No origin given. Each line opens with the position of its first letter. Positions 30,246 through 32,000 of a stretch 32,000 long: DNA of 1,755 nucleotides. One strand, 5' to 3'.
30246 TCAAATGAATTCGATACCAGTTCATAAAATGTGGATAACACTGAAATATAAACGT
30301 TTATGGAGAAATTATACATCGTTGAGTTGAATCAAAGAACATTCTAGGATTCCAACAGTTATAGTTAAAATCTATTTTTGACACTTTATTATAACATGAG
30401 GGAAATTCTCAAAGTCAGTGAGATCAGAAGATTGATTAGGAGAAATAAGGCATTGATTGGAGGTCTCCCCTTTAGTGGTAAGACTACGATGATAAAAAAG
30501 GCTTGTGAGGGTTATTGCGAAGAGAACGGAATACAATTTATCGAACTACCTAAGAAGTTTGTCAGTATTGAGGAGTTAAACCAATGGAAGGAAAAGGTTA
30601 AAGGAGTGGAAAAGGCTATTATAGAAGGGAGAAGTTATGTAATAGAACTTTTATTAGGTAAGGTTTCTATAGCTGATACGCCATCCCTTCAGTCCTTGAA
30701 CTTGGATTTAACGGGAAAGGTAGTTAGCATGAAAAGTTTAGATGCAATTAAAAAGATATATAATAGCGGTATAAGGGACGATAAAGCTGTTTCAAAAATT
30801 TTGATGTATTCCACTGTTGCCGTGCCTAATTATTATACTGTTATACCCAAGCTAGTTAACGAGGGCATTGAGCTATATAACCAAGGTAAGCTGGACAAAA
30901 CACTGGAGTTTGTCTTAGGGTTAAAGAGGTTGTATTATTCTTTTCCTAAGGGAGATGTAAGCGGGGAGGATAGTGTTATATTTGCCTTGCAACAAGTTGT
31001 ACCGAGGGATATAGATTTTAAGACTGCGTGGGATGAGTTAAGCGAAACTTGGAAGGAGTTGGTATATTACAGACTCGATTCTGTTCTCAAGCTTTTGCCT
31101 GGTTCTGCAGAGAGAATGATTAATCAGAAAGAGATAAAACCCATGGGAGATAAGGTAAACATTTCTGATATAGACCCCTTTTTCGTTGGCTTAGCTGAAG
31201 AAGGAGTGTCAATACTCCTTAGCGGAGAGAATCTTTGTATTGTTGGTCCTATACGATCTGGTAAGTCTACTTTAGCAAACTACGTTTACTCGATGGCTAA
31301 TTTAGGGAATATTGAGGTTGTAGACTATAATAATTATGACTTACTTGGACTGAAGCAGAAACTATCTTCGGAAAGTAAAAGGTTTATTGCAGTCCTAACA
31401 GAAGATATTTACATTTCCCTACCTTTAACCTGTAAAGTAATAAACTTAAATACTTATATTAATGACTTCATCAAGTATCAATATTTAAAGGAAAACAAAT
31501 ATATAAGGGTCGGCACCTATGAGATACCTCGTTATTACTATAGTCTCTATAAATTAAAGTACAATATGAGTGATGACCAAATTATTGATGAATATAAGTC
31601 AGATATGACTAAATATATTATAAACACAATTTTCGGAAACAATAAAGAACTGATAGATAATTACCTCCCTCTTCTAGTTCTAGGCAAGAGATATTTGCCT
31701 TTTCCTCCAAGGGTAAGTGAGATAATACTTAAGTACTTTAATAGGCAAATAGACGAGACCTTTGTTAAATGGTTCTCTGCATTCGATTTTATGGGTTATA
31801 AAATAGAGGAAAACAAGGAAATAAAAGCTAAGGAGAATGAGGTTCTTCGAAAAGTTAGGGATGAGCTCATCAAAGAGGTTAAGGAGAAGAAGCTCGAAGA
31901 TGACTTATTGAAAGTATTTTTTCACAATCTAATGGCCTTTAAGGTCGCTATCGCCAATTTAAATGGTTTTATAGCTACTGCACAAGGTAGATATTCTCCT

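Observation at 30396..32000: ORF missing from the track: a protein of more than 535 aa built from an internally duplicated P-loop module, divergent from a coiled-coil gene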

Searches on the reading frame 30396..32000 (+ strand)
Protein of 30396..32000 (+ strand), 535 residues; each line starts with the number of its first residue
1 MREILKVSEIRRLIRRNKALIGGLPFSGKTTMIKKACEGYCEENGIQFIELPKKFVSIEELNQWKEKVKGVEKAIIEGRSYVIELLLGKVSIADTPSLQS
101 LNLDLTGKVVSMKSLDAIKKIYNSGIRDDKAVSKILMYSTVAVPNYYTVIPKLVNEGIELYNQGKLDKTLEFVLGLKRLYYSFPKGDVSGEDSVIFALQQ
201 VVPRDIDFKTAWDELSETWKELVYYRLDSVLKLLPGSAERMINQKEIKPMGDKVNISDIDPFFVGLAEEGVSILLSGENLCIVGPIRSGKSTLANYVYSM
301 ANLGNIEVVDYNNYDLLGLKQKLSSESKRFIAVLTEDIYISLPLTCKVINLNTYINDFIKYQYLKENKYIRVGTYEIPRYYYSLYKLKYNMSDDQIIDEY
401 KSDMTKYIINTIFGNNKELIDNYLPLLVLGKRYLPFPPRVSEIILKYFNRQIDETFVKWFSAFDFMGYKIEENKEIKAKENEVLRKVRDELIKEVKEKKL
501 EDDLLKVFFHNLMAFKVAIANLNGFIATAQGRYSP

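Call 4: search_protein_families(library=pfam, proteins=[window:30396-32000:+], max_evalue=1)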
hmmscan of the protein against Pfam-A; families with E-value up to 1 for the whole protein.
window:30396-32000:+ (535 aa): 11 families
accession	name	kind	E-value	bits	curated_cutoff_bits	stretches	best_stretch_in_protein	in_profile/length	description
PF13238.12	AAA_18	-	9.5e-05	23.3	29.4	1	281-314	2-29/128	AAA domain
PF20720.3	nSTAND3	-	9.5e-05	22.6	27.2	1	12-63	13-62/155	Novel STAND NTPase 3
PF13173.12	AAA_14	-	0.00042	20.8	27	1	279-322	4-48/129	AAA domain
PF00004.35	AAA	-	0.02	15.7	21.2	0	280-317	1-35/131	ATPase family associated with various cellular activities (AAA)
PF13555.12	AAA_29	-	0.021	15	27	1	275-293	21-38/61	P-loop containing region of AAA domain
PF13401.12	AAA_22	-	0.039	14.7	27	0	279-308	7-36/130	AAA domain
PF00005.33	ABC_tran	-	0.053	14.6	25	1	276-307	10-43/137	ABC transporter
PF21245.3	PI4KB-PIK1_PIK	-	0.069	13.7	27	1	402-450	12-58/75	PI4KB/PIK1, accessory (PIK) domain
PF00350.29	Dynamin_N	-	0.16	12.4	27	0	281-299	2-20/168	Dynamin family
PF13207.12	AAA_17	-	0.18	12.5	27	0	23-51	2-26/136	AAA domain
PF01637.24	ATPase_2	-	0.94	9.7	33.2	0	281-329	24-72/225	ATPase domain predominantly from Archaea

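Call 5: search_protein_families(library=ncbifam, proteins=[window:30396-32000:+], max_evalue=1)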
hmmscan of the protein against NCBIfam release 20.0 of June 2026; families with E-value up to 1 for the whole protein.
window:30396-32000:+ (535 aa): 5 families
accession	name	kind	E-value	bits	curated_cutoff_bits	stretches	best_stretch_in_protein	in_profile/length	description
TIGR02323.1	CP_lyasePhnK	equivalog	0.013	15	302.85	1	268-312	18-64/239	phosphonate C-P lyase system protein PhnK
NF011659.0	PRK15079.1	equivalog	0.022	13.5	540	1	269-343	41-115/334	murein tripeptide/oligopeptide ABC transporter ATP binding protein OppF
TIGR01842.1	type_I_sec_PrtD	subfamily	0.047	12.2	510.15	1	224-300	291-367/544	type I secretion system permease/ATPase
TIGR02324.1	CP_lyasePhnL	equivalog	0.19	11.1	256.3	0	275-301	32-58/224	phosphonate C-P lyase system protein PhnL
NF008453.0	PRK11308.1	subfamily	0.19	10.9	408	1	269-347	39-117/334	dipeptide ABC transporter ATP-binding protein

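Call 6: search_solved_structures(query=window:30396-32000:+, max_evalue=10)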
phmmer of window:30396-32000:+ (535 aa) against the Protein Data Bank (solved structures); distinct sequences matched with E-value up to 10: 7.
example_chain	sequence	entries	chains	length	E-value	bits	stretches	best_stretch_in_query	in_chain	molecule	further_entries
6dkm_B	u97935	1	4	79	0.13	14.4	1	173-225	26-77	DHD131_B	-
7tch_B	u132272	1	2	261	0.54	12.4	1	270-348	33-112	Bacitracin export ATP-binding protein BceA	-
8s5g_B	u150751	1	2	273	0.54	12.4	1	270-348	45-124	Bacitracin export ATP-binding protein BceA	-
7tcg_B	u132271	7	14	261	0.54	12.4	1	270-348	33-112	Bacitracin export ATP-binding protein BceA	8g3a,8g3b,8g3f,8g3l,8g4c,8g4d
8wd9_D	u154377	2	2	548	0.72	12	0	267-341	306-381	Probable dipeptide-transport ATP-binding protein ABC transporter DppD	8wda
8wdb_D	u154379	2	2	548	0.72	12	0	267-341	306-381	Probable dipeptide-transport ATP-binding protein ABC transporter DppD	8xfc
9evt_7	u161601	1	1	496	1.4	11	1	241-312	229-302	EngC GTPase domain-containing protein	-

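Call 7: find_homologous_proteins(query=window:30396-32000:+)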
Query window:30396-32000:+ (535 aa): 3 proteins with E <= 0.001 among 8000 candidates.
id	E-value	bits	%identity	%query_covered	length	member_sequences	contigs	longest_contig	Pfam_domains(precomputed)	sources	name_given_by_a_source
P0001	1.2e-257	874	74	100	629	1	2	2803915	PF13238.13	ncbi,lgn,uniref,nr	ncbi:hypothetical protein [Sulfurisphaera ohwakuensis]|uniref:ABC-type phosphate/phosphonate transpo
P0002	9.4e-169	581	63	79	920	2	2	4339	-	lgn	-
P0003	3.6e-121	424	67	54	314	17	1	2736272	-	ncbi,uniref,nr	ncbi:hypothetical protein [Saccharolobus islandicus]|uniref:hypothetical protein n=1 Tax=Saccharolob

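Call 10: find_encoding_contigs(protein=P0001, flank=10000, max_places=4)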
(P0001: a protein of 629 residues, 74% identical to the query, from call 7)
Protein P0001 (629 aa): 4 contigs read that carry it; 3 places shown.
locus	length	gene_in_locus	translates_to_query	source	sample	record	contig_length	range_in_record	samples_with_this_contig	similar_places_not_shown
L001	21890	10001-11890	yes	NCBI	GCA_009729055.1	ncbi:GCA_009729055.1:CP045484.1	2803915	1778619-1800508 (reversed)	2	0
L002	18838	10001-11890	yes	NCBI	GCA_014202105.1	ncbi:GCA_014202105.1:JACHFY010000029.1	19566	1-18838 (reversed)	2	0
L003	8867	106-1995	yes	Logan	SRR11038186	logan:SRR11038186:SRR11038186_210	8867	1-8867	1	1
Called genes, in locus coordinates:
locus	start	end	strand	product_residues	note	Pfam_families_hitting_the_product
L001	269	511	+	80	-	PF04014:MazE_antitoxin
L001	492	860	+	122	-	PF01850:PIN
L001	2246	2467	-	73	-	PF14210:DUF4322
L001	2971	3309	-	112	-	PF01909:NTP_transf_2, PF18765:Polbeta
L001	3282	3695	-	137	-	PF05168:HEPN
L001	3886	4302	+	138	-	PF05168:HEPN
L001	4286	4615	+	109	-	PF18765:Polbeta (weak), PF01909:NTP_transf_2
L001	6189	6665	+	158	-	-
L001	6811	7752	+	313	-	PF13421:Band_7_1, PF01145:Band_7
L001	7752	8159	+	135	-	-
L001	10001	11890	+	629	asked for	PF13238:AAA_18 (faint)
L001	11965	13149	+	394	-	-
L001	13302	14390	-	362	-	-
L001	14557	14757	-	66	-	-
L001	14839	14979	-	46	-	PF07362:CcdA (weak)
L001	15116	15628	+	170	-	-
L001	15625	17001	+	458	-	PF20720:nSTAND3 (faint)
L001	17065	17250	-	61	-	-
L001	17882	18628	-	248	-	PF12644:DUF3782, PF07788:PDDEXK_10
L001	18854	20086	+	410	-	PF01385:OrfB_IS605, PF07282:Cas12f1-like_TNB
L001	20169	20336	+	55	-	PF14210:DUF4322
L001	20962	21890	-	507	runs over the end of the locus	PF00324:AA_permease, PF13520:AA_permease_2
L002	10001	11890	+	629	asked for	PF13238:AAA_18 (faint)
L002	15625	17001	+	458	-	PF20720:nSTAND3 (faint)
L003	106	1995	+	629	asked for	PF13238:AAA_18 (faint)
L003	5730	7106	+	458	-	PF20720:nSTAND3 (faint)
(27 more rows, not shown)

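Call 11: find_encoding_contigs(protein=P0002, flank=10000, max_places=4)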
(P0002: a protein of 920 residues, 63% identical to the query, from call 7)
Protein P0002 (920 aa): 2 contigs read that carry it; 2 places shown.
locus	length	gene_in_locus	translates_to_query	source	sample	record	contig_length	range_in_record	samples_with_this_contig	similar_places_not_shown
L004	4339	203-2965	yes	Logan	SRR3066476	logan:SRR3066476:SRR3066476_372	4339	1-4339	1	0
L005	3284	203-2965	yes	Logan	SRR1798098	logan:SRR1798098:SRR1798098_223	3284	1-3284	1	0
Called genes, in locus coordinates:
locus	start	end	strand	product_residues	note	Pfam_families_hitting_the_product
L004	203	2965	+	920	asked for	-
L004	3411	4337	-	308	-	?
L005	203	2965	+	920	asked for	-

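Call 13: find_related_loci(query=window:30396-32000:+, collection=genome_contigs, flank=10000)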
Query window:30396-32000:+ (535 aa) in genome_contigs; peptide patterns used: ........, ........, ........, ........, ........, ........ (x = any residue, [..] = any of these).
71 stretches matched a pattern, but none encodes a relative of the query by tblastn (E <= 1e-3).

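Call 26: search_protein_families(library=padloc, proteins=[window:30396-32000:+, P0002, L001:11965-13149:+, L001:15625-17001:+, L001:15116-15628:+], max_evalue=1)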
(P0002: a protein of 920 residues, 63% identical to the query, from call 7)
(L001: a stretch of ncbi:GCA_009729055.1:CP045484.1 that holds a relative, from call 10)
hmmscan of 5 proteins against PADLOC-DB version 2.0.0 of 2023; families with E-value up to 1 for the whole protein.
window:30396-32000:+ (535 aa): 1 family
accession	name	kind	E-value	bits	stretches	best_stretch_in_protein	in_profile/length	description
PDLC04140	mad8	-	0.00023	18.8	1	275-360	25-86/314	mads_8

P0002 (920 aa): 1 family
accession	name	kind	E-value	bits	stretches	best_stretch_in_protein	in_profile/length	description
PDLC01383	Cmr5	-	0.013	14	0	815-860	57-102/130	CAS-III-B; effector_SS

L001:11965-13149:+ (394 aa): 0 families

L001:15625-17001:+ (458 aa): 1 family
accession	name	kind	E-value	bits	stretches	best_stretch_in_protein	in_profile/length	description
PDLC04140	mad8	-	0.00064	17.3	1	39-94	24-73/314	mads_8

L001:15116-15628:+ (170 aa): 1 family
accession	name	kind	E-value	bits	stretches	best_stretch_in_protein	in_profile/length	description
PDLC00250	LmuB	-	5e-05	20.2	1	34-126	354-439/582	AAA ATPase domain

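Call 27: search_protein_families(library=pfam, proteins=[P0002, L001:11965-13149:+, L001:15625-17001:+, L001:15116-15628:+, L001:13302-14390:-], max_evalue=1)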
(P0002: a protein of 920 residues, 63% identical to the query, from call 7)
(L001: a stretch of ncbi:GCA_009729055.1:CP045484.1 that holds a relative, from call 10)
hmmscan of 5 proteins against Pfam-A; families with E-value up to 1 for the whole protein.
P0002 (920 aa): 0 families

L001:11965-13149:+ (394 aa): 1 family
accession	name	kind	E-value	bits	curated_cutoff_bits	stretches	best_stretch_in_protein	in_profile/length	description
PF24769.1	At2g29880_C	-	0.29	11.9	26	1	276-305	6-34/47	At2g29880 C-terminal domain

L001:15625-17001:+ (458 aa): 13 families
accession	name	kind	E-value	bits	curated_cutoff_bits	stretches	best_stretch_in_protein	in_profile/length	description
PF20720.3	nSTAND3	-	5.5e-07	29.8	27.2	1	31-77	6-52/155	Novel STAND NTPase 3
PF01637.24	ATPase_2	-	0.0024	18.1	33.2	1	43-248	21-198/225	ATPase domain predominantly from Archaea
PF13401.12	AAA_22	-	0.0039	17.9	27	1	45-82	8-45/130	AAA domain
PF12775.13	AAA_7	-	0.0064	16.5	25.8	1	34-80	24-71/181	P-loop containing dynein motor region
PF00004.35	AAA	-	0.0069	17.3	21.2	0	47-67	3-23/131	ATPase family associated with various cellular activities (AAA)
PF24389.1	ORC-CDC6-like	-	0.016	14.4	27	1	37-65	27-55/571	ORC-CDC6-like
PF13479.12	AAA_24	-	0.04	14.2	27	1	42-62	2-22/195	AAA domain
PF01656.29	CbiA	-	0.044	14.2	25.4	1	52-251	9-68/125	CobQ/CobB/MinD/ParA nucleotide binding domain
PF13481.12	AAA_25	-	0.057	13.5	27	1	35-65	26-56/195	AAA domain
PF13245.12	AAA_19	-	0.066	13.8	25.1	1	38-65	7-34/134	AAA domain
PF07823.17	CPDase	-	0.097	12.8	21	1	243-330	21-109/199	Cyclic phosphodiesterase-like protein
PF05729.18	NACHT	-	0.19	12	26.7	0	46-69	4-27/167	NACHT domain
PF13191.12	AAA_16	-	0.23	12.4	32.6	0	46-72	28-55/167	AAA ATPase domain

L001:15116-15628:+ (170 aa): 7 families
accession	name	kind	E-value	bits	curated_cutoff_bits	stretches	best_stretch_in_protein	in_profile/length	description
PF24680.1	SH3_Hsr9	-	0.0016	18.6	27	1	21-69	20-67/116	Hsr-9 Tudor domain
PF18829.7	Importin_rep_6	-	0.031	15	23.9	1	54-114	42-105/110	Importin repeat 6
PF14932.11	HAUS-augmin3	-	0.037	14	29.4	1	33-99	87-153/260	HAUS augmin-like complex subunit 3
PF20411.3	DUF6697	-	0.042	14.2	23.9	1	37-101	104-167/177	Domain of unknown function (DUF6697)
PF09106.17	SelB-wing_2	-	0.076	13.6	22.3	0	31-46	35-50/57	Elongation factor SelB, winged helix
PF06595.17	BDV_P24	-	0.15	12.3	27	1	21-103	33-116/202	Borna disease virus P24 protein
PF13133.11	DUF3949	-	0.89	10.6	25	1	119-141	9-31/61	Protein of unknown function (DUF3949)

L001:13302-14390:- (362 aa): 0 families

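Call 30: predict_structure(alignment_id=A1)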
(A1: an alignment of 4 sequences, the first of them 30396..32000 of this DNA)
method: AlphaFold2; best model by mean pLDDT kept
length: 535 residues; sequences in the alignment: 4
mean_pLDDT: 47.9   pTM: 0.29
mean pLDDT of the five models: 47.9, 43.9, 41.8, 40.3, 38.6
residues with pLDDT >= 90: 0; 70-90: 41; 50-70: 200; < 50: 294
segments of 3 or more residues with pLDDT < 50: 1-15, 17-37, 46-114, 139-147, 179-191, 230-235, 248-321, 327-370, 499-535
pLDDT, mean of each block of 10 residues (from residue 1): 36 44 37 45 50 40 37 31 34 33 28 51 65 57 47 76 76 56 41 53 60 72 59 51 51 25 25 29 33 39 41 44 47 36 28 29 35 55 57 76 63 61 61 59 68 59 53 63 65 58 42 33 33 29
secondary structure, 60 per line:
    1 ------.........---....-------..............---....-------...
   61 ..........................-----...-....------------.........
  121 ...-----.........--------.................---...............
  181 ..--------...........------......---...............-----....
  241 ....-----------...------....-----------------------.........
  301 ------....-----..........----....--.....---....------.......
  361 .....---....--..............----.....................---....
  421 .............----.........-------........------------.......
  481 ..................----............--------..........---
elements in order: H7-15 E19-22 H30-43 E47-50 H58-86 H96-99 H112-123 H129-137 H146-162 H166-182 H191-201 H208-213 H217-231 H237-244 H265-268 H292-300 E307-310 H316-325 E330-333 H336-340 H344-347 H354-365 E369-372 E375-378 H379-388 H393-413 H417-433 H438-446 H454-461 H474-498 H503-514 H523-532

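Call 32: search_dna_similar(query=window:30396-32000:+, collection=plasmids, mode=protein, max_evalue=0.01)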
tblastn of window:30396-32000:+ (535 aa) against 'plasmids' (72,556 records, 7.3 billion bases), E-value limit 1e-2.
No match.

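Call 33: search_dna_similar(query=window:30396-32000:+, collection=phages, mode=protein, max_evalue=0.01)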
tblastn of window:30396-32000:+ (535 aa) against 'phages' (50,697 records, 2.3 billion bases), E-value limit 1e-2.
No match.

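Call 34: search_protein_representatives(alignment_id=A4)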
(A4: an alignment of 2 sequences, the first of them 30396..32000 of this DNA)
Query: 2 sequences, 1031 profile positions. Proteins with E-value up to 0.001 (for the whole library): 12; up to 1e-10: 11; up to 1e-30: 10. The best 12 are listed.
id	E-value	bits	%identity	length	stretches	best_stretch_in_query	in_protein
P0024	0.0e+00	1056.0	-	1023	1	1-1031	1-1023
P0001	0.0e+00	1040.7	-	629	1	1-623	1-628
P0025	2.4e-87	310.7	-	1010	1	4-1031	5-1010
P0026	4.8e-87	309.7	-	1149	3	12-243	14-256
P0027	2.4e-66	241.2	-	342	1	647-989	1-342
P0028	2.3e-59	218.1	-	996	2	16-300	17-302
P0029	2.6e-47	178.1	-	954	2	1-350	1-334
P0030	2.1e-43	165.2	-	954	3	17-258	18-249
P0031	6.1e-38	147.2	-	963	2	1-498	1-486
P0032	2.0e-33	132.2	-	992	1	47-1001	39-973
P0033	9.1e-28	113.5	-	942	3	46-351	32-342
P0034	1.7e-10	56.3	-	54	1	112-149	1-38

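Call 37: find_homologous_proteins(query=A5, max_evalue=0.01)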
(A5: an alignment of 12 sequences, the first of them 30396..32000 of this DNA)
Query A5 (12 sequences) (535 aa, profile of the alignment): 11 proteins with E <= 0.01 among 8000 candidates.
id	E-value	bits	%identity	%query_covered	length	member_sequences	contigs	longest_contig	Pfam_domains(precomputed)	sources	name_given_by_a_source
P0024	0.0e+0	1140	54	100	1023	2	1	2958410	-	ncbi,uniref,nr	ncbi:hypothetical protein [Stygiolobus caldivivus]|uniref:hypothetical protein n=1 Tax=Stygiolobus c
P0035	0.0e+0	1128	64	100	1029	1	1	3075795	PF20720.4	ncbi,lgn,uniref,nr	ncbi:hypothetical protein [Saccharolobus caldissimus]|uniref:Uncharacterized protein n=1 Tax=Sacchar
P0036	0.0e+0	1114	65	100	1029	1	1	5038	PF20720.4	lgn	-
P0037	0.0e+0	1112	64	100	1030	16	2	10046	PF20720.4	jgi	-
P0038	0.0e+0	1068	67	100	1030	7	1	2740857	PF20720.4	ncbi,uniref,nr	ncbi:hypothetical protein J5U21_01945 [Saccharolobus shibatae]|uniref:Uncharacterized protein n=2 Ta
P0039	0.0e+0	1038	75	100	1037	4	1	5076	PF13238.13,PF20720.4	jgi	-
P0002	0.0e+0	1022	63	79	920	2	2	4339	-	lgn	-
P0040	1.7e-297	1008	100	100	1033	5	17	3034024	-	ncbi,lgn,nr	ncbi:hypothetical protein SULI_11940 [Saccharolobus solfataricus]|nr:hypothetical protein [Saccharol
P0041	2.7e-290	984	76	100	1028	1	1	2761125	PF13238.13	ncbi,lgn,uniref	ncbi:hypothetical protein [Sulfurisphaera ohwakuensis]|uniref:hypothetical protein n=1 Tax=Sulfurisp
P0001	3.1e-245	835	74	100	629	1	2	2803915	PF13238.13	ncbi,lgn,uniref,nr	ncbi:hypothetical protein [Sulfurisphaera ohwakuensis]|uniref:ABC-type phosphate/phosphonate transpo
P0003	2.4e-118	415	67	54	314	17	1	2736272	-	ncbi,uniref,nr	ncbi:hypothetical protein [Saccharolobus islandicus]|uniref:hypothetical protein n=1 Tax=Saccharolob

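Call 38: find_encoding_contigs(protein=P0040, flank=10000, max_places=4)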
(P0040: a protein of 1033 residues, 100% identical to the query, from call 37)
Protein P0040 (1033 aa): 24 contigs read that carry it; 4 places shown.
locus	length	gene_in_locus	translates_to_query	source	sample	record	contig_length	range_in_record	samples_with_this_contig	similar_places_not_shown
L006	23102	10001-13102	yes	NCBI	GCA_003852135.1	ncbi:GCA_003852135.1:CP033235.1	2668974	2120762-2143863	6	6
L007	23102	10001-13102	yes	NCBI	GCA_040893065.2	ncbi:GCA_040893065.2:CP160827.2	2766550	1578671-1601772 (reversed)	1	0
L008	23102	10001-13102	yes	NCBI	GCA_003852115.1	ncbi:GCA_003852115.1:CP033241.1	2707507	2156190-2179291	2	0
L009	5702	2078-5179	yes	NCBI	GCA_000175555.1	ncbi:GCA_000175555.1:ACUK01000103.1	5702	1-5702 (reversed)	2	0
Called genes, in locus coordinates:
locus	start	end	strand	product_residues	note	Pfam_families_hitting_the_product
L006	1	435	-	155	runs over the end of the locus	PF01909:NTP_transf_2, PF18765:Polbeta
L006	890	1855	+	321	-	PF01609:DDE_Tnp_1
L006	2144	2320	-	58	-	-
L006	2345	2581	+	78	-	-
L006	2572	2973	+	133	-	PF01797:Y1_Tnp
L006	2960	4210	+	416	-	PF01385:OrfB_IS605, PF03652:RuvX (weak), PF07282:Cas12f1-like_TNB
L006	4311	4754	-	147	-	-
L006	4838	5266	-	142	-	PF05598:DUF772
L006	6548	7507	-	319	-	-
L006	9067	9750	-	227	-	-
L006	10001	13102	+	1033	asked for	-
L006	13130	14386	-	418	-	PF27234:MJ0013, PF01385:OrfB_IS605, PF07282:Cas12f1-like_TNB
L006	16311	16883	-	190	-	PF00149:Metallophos, PF12850:Metallophos_2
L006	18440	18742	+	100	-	-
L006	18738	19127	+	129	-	PF01850:PIN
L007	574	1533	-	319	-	-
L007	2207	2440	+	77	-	PF04014:MazE_antitoxin, PF15937:PrlF_antitoxin (weak)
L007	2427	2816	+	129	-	PF01850:PIN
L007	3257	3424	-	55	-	-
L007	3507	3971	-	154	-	-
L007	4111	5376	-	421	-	PF07690:MFS_1, PF00083:Sugar_tr (faint), PF06779:MFS_4 (weak), PF07690:MFS_1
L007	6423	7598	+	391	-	PF01385:OrfB_IS605, PF07282:Cas12f1-like_TNB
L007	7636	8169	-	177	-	PF01625:PMSR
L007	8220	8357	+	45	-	-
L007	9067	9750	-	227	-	-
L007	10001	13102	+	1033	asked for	-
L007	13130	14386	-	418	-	PF27234:MJ0013, PF01385:OrfB_IS605, PF07282:Cas12f1-like_TNB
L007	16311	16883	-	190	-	PF00149:Metallophos, PF12850:Metallophos_2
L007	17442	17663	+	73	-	-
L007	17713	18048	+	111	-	PF01850:PIN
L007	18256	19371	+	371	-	-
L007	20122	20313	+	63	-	-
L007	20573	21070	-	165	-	-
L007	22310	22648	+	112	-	PF22665:WHD_DUF6293 (weak)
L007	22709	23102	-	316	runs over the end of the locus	PF01548:DEDD_Tnp_IS110, PF02371:Transposase_20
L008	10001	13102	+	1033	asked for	-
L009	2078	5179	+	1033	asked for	-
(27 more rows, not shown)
